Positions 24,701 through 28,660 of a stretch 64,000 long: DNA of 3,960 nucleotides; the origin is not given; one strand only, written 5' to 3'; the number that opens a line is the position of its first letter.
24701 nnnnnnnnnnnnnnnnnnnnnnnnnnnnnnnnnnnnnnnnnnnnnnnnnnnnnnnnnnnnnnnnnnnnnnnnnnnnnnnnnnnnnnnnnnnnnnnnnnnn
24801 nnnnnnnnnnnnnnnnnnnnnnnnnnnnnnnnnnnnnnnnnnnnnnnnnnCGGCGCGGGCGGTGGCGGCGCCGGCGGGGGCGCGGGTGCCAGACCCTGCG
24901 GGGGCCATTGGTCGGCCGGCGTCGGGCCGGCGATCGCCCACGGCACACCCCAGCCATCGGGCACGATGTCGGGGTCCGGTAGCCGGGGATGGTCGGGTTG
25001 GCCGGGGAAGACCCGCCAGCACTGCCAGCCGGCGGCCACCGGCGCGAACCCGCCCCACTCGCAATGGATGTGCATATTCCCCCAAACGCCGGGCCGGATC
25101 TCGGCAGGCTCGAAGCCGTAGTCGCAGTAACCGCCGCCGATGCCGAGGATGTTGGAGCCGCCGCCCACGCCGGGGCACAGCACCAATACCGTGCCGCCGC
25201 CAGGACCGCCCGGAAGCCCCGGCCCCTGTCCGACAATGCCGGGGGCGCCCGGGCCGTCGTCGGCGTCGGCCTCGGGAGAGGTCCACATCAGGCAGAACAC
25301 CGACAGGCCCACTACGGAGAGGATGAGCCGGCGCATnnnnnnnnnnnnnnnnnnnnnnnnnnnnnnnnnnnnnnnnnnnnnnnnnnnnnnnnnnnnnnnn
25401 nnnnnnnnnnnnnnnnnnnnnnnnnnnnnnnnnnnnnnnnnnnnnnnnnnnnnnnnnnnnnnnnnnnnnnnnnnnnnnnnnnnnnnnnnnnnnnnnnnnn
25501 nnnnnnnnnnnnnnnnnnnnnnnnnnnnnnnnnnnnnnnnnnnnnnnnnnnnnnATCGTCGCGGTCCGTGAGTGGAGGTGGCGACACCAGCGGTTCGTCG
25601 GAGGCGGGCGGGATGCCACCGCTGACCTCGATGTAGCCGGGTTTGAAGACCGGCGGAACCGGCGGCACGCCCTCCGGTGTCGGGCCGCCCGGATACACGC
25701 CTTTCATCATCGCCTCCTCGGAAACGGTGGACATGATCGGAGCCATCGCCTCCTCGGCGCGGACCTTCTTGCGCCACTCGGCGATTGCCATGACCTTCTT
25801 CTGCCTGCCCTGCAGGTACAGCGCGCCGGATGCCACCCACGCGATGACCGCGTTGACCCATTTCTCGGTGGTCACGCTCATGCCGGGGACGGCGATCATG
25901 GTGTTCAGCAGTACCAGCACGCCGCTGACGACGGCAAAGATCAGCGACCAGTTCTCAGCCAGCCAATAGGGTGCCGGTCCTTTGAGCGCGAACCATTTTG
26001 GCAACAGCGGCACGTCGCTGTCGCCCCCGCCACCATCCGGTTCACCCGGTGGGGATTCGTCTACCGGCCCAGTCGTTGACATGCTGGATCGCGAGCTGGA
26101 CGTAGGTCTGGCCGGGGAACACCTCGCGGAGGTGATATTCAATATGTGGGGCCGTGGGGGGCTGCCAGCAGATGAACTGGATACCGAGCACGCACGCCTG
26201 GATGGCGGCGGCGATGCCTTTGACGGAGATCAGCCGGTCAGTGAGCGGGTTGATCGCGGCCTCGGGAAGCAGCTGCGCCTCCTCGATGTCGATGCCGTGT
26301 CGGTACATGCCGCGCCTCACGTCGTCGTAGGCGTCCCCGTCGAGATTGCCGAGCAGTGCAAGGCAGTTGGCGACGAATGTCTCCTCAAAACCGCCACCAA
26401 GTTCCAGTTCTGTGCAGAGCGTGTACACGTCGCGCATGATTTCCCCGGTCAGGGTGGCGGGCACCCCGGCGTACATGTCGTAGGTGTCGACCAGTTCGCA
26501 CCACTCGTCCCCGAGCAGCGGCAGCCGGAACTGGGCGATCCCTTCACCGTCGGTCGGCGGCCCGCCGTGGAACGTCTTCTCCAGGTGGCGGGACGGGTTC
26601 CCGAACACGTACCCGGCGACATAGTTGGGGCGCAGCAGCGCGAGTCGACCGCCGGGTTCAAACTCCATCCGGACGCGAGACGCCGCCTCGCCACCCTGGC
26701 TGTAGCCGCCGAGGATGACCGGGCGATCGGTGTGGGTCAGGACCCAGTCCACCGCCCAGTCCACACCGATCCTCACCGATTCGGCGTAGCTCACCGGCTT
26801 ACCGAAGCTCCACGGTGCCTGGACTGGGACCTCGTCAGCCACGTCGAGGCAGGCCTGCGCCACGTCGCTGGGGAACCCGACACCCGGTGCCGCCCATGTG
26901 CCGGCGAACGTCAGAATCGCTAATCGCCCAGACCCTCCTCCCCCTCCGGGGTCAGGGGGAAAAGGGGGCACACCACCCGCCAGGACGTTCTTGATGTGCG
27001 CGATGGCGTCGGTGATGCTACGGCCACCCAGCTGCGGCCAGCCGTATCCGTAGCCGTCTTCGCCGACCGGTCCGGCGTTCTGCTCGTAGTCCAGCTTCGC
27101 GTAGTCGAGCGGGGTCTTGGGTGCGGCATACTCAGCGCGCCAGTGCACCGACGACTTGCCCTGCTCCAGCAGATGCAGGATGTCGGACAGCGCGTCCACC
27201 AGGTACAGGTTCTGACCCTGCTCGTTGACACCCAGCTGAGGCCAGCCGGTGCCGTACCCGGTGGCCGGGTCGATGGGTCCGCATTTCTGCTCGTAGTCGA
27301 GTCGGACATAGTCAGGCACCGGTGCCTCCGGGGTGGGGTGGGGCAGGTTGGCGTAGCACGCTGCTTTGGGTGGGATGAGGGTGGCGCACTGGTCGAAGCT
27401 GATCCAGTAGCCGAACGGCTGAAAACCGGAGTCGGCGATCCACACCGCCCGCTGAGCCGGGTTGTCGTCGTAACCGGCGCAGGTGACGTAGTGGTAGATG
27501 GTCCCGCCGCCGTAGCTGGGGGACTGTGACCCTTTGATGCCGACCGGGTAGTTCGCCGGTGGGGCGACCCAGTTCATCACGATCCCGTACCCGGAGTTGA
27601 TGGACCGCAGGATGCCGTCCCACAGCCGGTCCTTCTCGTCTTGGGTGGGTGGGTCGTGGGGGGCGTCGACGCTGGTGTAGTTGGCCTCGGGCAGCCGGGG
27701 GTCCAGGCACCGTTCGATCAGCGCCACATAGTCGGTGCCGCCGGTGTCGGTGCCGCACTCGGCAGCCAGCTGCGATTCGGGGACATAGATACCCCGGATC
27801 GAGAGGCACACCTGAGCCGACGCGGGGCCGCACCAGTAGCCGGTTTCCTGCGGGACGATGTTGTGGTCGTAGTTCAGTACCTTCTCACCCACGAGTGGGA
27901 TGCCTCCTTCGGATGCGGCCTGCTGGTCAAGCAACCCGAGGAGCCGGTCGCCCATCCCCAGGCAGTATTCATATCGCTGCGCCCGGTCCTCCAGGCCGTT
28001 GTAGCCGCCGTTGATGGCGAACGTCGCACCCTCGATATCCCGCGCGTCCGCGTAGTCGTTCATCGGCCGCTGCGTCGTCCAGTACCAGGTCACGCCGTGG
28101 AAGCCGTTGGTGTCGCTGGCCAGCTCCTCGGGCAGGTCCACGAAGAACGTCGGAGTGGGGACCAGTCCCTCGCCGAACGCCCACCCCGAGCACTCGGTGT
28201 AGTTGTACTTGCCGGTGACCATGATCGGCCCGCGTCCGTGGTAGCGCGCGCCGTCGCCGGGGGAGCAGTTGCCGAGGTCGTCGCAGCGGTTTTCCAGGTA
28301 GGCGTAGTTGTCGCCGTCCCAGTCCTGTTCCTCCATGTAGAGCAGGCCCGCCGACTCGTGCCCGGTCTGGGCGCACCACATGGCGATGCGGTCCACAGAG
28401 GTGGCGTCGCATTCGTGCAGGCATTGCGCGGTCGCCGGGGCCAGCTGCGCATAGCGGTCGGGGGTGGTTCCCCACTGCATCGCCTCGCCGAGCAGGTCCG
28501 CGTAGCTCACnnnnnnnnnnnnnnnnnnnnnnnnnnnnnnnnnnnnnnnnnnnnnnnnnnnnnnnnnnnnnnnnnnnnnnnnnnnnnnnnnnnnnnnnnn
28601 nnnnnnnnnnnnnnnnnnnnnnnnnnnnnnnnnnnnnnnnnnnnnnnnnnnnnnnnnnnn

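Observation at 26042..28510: Single 822-aa endolysin fusing LysA-type domains (GH19 plus C39-like peptidase) with a LysB-type cutinase/esterase domain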

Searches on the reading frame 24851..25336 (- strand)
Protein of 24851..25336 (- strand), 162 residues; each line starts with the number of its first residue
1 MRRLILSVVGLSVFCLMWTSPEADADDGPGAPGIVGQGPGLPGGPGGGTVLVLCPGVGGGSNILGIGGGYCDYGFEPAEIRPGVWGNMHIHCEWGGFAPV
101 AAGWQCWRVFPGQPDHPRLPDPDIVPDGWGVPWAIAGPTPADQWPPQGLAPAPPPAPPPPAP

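Call 63: search_protein_families(library=phrogs, proteins=[window:24851-25336:-], max_evalue=0.001)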
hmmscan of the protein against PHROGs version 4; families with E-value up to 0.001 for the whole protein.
window:24851-25336:- (162 aa): 0 families

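Call 64: search_protein_families(library=pfam, proteins=[window:24851-25336:-], max_evalue=0.01)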
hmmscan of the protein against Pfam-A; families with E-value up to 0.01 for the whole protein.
window:24851-25336:- (162 aa): 0 families

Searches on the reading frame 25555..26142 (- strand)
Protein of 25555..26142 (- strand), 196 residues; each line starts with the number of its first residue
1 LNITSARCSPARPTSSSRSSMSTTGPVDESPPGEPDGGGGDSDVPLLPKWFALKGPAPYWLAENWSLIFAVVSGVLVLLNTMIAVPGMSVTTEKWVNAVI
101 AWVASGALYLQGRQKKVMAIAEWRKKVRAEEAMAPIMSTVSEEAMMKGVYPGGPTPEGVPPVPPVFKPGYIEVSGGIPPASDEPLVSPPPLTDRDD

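Call 3: search_protein_families(library=pfam, proteins=[window:25555-26142:-], max_evalue=1)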
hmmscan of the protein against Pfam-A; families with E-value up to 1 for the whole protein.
window:25555-26142:- (196 aa): 2 families
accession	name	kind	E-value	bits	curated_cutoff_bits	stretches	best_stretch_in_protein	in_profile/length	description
PF14012.11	DUF4229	-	0.05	14.1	27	1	67-123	9-64/68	Protein of unknown function (DUF4229)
PF18181.6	SLATT_1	-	0.054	14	26.3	1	62-119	24-78/122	SMODS and SLOG-associating 2TM effector domain 1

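Call 4: search_protein_families(library=phrogs, proteins=[window:25555-26142:-], max_evalue=0.01)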
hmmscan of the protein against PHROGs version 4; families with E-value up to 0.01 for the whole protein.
window:25555-26142:- (196 aa): 0 families

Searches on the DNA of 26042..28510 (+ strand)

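Call 6: search_dna_similar(query=window:26042-28510:+, collection=phages, mode=near, max_rows=25)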
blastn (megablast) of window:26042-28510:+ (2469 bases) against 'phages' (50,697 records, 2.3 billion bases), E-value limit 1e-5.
Records with a match: 52; places in all: 52; records where one place covers at least 80% of the query: 0.
Best place of each record, by identity: 80-90% 2; 60-80% 50.
By first word of the organism name: Mycobacterium 52.
By host as written in the record: Mycobacterium smegmatis mc2 155 39; Mycobacterium smegmatis mc#155 9; Mycobacterium smegmatis mc2155 3; Mycolicibacterium smegmatis mc^2 155 (synonym: Mycobacterium smegmatis) 1.
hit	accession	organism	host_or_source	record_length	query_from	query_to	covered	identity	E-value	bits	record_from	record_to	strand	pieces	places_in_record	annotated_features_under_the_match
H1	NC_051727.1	Mycobacterium phage Willsammy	Mycobacterium smegmatis mc2 155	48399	1309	1852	22%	73.4%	3e-42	180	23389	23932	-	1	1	26: endolysin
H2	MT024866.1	Mycobacterium phage Willsammy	Mycobacterium smegmatis mc2 155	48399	1309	1852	22%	73.4%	3e-42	180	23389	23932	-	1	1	26: lysin A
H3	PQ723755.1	Mycobacterium phage Hanako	Mycobacterium smegmatis mc2 155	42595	1309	1852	22%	73.2%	1e-40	174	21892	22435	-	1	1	25: lysin A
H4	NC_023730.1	Mycobacterium phage Redi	Mycobacterium smegmatis mc2 155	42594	1309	1852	22%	73.2%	1e-40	174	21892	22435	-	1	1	25: endolysin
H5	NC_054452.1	Mycobacterium phage Andies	Mycobacterium smegmatis mc2 155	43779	1309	1852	22%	73.2%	1e-40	174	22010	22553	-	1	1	endolysin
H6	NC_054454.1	Mycobacterium phage Rebel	Mycobacterium smegmatis mc2 155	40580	1309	1852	22%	73.2%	1e-40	174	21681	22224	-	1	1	25: endolysin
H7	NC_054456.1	Mycobacterium phage Jamie19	Mycobacterium smegmatis mc2 155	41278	1309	1852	22%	73.2%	1e-40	174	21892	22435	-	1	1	25: endolysin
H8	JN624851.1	Mycobacterium phage Redi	Mycobacterium smegmatis mc2 155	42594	1309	1852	22%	73.2%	1e-40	174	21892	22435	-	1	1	25: lysin A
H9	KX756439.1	Mycobacterium phage PhancyPhin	Mycobacterium smegmatis mc2 155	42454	1309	1852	22%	73.2%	1e-40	174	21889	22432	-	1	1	lysin A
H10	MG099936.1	Mycobacterium phage Andies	Mycobacterium smegmatis mc2 155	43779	1309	1852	22%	73.2%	1e-40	174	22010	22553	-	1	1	lysin A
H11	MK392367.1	Mycobacterium phage BabeRuth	Mycobacterium smegmatis mc2 155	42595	1309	1852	22%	73.2%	1e-40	174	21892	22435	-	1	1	25: lysin A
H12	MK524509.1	Mycobacterium phage SpongeBob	Mycobacterium smegmatis mc2 155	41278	1309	1852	22%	73.2%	1e-40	174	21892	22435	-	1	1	25: lysin A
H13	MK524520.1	Mycobacterium phage Nenae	Mycobacterium smegmatis mc2 155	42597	1309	1852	22%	73.2%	1e-40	174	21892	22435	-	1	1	25: lysin A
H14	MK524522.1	Mycobacterium phage Purgamenstris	Mycobacterium smegmatis mc2 155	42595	1309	1852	22%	73.2%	1e-40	174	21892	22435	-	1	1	25: lysin A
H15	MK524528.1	Mycobacterium phage ShrimpFriedEgg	Mycobacterium smegmatis mc2 155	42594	1309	1852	22%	73.2%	1e-40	174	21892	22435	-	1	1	25: lysin A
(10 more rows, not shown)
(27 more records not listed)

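Call 89: search_rna_families(source=window, start=26700, end=27100, threshold=evalue, max_evalue=1)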
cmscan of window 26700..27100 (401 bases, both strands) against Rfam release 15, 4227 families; matches with E-value up to 1: 2.
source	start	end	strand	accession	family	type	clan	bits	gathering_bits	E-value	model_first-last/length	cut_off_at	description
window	26731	26780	-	RF01022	mir-611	Gene; miRNA;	-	16.4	90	0.89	1-65/65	no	mir-611 microRNA precursor family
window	26829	26849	-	RF01357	CRISPR-DR31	Gene; CRISPR;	-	16.3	35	0.98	9-29/37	no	CRISPR RNA direct repeat element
